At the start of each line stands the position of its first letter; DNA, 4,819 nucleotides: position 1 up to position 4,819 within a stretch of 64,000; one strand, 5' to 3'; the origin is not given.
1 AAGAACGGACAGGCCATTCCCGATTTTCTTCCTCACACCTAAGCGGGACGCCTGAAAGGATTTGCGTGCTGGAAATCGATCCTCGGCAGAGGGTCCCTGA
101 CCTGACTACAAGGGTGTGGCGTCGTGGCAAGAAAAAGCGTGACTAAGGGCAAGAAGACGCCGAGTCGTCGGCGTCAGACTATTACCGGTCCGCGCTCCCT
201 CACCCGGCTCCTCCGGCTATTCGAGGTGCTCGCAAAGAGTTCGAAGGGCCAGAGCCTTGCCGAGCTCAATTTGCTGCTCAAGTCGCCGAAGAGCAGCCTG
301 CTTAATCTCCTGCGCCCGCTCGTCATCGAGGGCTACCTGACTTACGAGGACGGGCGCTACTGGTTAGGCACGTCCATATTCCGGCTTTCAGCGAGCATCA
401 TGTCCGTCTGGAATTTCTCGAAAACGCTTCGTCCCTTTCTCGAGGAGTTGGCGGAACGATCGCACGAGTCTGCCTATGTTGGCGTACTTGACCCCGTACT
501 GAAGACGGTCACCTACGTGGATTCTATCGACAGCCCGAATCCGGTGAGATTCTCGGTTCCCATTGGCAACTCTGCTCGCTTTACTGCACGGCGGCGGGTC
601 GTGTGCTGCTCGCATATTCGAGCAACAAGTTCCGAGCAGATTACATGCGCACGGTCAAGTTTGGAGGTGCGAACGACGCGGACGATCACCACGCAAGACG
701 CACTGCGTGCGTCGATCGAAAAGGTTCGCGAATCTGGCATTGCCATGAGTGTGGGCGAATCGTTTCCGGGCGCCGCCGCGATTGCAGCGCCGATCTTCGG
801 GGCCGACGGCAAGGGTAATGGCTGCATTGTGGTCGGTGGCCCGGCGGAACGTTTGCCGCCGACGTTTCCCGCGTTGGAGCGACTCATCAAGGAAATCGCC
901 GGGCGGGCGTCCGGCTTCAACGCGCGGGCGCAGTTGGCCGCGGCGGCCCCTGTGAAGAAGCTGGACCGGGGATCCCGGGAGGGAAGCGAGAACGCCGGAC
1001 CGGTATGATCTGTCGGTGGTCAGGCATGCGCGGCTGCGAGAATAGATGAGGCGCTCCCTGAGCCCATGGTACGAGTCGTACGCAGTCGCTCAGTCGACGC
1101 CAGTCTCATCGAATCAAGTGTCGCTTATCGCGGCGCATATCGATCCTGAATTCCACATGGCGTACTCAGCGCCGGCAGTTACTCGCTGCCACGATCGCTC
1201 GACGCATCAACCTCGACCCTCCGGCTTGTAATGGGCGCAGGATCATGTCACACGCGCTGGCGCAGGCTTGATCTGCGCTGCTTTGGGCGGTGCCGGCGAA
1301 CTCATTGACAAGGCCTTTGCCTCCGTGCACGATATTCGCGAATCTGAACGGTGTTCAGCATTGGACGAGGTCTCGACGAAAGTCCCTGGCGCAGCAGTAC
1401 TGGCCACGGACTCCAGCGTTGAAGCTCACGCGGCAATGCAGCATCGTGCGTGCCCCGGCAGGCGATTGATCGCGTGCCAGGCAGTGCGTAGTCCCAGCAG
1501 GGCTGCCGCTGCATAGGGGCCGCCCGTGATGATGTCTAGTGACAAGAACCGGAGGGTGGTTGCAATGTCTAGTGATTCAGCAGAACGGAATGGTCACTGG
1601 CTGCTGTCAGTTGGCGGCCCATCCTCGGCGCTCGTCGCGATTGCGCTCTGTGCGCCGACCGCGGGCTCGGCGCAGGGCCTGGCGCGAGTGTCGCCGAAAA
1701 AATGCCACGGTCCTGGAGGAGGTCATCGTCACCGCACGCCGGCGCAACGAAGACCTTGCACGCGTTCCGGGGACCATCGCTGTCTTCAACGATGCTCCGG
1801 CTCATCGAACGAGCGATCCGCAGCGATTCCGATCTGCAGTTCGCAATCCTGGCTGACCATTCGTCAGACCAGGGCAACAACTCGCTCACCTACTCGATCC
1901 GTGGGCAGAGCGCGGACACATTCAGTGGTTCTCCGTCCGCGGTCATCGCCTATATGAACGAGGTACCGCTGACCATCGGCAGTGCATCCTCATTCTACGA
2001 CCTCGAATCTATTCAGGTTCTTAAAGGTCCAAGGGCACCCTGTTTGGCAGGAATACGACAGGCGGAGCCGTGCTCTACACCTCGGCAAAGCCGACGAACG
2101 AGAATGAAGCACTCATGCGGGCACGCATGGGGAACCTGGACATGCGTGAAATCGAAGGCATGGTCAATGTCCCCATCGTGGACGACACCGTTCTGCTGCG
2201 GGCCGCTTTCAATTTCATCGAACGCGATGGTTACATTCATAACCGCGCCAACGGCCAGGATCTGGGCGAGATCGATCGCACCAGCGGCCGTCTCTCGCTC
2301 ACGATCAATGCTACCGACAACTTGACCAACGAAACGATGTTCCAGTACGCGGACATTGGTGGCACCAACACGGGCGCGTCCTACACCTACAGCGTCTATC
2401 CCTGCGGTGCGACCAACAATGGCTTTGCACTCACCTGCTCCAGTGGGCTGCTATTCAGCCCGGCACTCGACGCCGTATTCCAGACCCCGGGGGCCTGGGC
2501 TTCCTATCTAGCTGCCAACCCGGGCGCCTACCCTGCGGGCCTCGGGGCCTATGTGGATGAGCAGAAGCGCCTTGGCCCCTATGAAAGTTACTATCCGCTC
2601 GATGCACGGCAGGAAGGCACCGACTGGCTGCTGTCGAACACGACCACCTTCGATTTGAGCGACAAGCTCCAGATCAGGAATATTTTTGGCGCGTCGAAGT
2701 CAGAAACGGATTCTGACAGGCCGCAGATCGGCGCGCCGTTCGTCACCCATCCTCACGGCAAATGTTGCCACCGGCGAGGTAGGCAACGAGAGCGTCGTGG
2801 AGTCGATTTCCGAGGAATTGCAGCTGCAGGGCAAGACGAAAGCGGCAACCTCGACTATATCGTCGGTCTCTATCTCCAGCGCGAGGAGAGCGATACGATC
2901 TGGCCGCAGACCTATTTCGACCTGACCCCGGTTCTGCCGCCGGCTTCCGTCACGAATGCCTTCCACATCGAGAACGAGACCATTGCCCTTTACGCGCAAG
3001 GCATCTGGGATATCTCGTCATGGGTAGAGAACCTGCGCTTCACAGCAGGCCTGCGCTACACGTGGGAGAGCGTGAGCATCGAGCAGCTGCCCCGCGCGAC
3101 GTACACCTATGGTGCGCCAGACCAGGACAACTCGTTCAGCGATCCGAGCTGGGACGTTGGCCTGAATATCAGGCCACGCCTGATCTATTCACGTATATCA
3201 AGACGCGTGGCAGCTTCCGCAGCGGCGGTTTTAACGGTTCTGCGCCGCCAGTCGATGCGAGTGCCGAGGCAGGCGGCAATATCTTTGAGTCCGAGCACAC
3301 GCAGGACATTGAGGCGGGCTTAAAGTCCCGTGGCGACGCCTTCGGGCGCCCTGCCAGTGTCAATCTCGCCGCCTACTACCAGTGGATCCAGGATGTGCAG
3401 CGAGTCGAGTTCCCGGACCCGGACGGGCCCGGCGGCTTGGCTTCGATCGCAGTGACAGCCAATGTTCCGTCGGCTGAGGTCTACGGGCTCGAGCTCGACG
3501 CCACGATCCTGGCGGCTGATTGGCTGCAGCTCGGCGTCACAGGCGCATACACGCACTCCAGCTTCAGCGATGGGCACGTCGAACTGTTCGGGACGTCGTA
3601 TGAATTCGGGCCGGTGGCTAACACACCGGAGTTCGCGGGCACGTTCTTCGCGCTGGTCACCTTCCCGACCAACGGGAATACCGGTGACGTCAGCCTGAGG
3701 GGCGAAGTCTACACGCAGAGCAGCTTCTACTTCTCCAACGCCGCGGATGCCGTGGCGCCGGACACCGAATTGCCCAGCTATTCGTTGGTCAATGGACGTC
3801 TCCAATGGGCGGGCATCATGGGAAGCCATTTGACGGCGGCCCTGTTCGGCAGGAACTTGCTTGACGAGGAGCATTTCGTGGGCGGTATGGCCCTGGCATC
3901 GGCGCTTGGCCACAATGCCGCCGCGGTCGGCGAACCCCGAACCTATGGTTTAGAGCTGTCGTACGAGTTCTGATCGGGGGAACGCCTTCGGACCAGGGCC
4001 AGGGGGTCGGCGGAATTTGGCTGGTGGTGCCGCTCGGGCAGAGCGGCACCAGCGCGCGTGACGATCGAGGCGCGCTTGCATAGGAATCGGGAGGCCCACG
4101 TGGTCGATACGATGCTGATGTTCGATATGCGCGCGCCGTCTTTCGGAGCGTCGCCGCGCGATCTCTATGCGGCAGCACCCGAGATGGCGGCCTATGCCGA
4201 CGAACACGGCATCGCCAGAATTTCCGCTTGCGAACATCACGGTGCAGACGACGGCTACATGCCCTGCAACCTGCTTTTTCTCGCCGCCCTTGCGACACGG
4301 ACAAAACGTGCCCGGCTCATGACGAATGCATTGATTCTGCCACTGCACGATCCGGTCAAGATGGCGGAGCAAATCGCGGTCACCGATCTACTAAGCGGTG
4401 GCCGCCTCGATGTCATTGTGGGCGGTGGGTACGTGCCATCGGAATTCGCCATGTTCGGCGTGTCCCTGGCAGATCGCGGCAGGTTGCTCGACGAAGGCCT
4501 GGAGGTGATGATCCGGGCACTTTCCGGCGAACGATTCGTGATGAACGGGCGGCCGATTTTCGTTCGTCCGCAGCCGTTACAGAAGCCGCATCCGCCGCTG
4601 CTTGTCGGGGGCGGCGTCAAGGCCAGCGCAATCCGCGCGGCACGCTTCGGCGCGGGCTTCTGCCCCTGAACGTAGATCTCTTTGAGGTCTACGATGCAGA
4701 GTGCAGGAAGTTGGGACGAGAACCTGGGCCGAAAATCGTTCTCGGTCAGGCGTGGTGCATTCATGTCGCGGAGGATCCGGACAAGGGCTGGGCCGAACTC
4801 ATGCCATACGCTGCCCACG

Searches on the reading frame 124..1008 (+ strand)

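Call 13: search_protein_families(library=pfam, proteins=[window:124-1008:+])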
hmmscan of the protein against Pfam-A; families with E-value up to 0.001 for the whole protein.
window:124-1008:+ (294 aa): 2 families
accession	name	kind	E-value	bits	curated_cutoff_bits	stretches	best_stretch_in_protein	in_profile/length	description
PF01614.24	IclR_C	-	6.4e-21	75.1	24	1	95-245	6-154/174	Bacterial transcriptional regulator IclR C-terminal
PF09339.16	HTH_IclR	-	1.1e-05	25.6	22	1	25-75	1-51/52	IclR helix-turn-helix domain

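Call 50: search_protein_families(library=ncbifam, proteins=[window:124-1008:+], max_evalue=0.00001)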
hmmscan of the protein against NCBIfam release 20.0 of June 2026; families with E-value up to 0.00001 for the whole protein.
window:124-1008:+ (294 aa): 5 families
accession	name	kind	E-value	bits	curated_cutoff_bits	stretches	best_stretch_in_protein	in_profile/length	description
NF045644.1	TransRegBhcR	equivalog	1e-25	90.6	350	1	9-253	8-252/267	HTH-type transcriptional regulator BhcR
TIGR02431.1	pcaR_pcaU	subfamily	2.2e-24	86.2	284.75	1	25-244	7-224/248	beta-ketoadipate pathway transcriptional regulators, PcaR/PcaU/PobR family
NF008601.2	PRK11569.1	equivalog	1.2e-16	60.8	380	1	6-244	7-249/276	glyoxylate bypass operon transcriptional repressor IclR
NF011671.1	PRK15090.1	equivalog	7.3e-13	48.3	275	1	25-230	9-216/256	DNA-binding transcriptional regulator KdgR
NF007548.0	PRK10163.1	equivalog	8.5e-07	28.4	406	1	20-245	18-243/271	HTH-type transcriptional repressor AllR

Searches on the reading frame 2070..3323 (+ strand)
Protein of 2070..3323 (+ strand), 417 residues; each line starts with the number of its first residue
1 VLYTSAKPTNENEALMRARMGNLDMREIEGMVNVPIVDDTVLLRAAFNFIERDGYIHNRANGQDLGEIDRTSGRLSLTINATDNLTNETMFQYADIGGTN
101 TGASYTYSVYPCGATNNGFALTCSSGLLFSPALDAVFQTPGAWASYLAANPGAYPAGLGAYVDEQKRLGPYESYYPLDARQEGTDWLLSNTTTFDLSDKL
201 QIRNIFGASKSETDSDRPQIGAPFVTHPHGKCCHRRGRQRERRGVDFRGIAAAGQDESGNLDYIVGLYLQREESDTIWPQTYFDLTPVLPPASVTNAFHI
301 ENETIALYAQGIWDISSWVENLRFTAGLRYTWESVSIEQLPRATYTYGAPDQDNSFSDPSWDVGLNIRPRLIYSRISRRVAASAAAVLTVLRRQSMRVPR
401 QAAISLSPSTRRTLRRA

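Call 13: search_protein_families(library=pfam, proteins=[window:2070-3323:+])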
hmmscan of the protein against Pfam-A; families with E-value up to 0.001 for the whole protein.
window:2070-3323:+ (417 aa): 1 family
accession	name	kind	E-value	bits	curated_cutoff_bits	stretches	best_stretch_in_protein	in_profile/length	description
PF00593.30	TonB_dep_Rec_b-barrel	-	1.5e-09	38.7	27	1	145-366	23-224/436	TonB dependent receptor-like, beta-barrel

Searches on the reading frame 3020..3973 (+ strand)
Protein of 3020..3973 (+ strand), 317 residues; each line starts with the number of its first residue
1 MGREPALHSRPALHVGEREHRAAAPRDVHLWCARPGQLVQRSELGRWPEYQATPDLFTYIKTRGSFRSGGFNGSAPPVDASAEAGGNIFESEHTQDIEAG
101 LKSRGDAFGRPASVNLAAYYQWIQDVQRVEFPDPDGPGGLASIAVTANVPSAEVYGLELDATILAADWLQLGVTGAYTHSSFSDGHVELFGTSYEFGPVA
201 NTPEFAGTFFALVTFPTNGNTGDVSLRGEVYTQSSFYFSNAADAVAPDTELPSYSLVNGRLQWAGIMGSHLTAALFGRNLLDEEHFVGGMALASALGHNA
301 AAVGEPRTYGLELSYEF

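Call 13: search_protein_families(library=pfam, proteins=[window:3020-3973:+])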
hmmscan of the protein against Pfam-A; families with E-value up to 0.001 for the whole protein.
window:3020-3973:+ (317 aa): 1 family
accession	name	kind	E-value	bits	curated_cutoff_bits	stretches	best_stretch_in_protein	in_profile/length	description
PF00593.30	TonB_dep_Rec_b-barrel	-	1e-17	65.6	27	1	50-280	225-436/436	TonB dependent receptor-like, beta-barrel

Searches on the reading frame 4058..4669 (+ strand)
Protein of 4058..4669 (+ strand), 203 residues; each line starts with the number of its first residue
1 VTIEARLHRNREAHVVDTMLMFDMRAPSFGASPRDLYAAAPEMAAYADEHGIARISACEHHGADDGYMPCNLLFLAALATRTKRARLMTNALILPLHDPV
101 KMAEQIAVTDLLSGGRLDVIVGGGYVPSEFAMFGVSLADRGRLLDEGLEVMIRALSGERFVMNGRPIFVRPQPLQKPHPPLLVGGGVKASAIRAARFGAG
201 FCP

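Call 13: search_protein_families(library=pfam, proteins=[window:4058-4669:+])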
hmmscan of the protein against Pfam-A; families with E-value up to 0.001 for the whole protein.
window:4058-4669:+ (203 aa): 1 family
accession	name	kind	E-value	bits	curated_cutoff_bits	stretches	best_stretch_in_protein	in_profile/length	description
PF00296.26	Bac_luciferase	-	4.5e-34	118.6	27.9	1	35-201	20-188/314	Luciferase-like monooxygenase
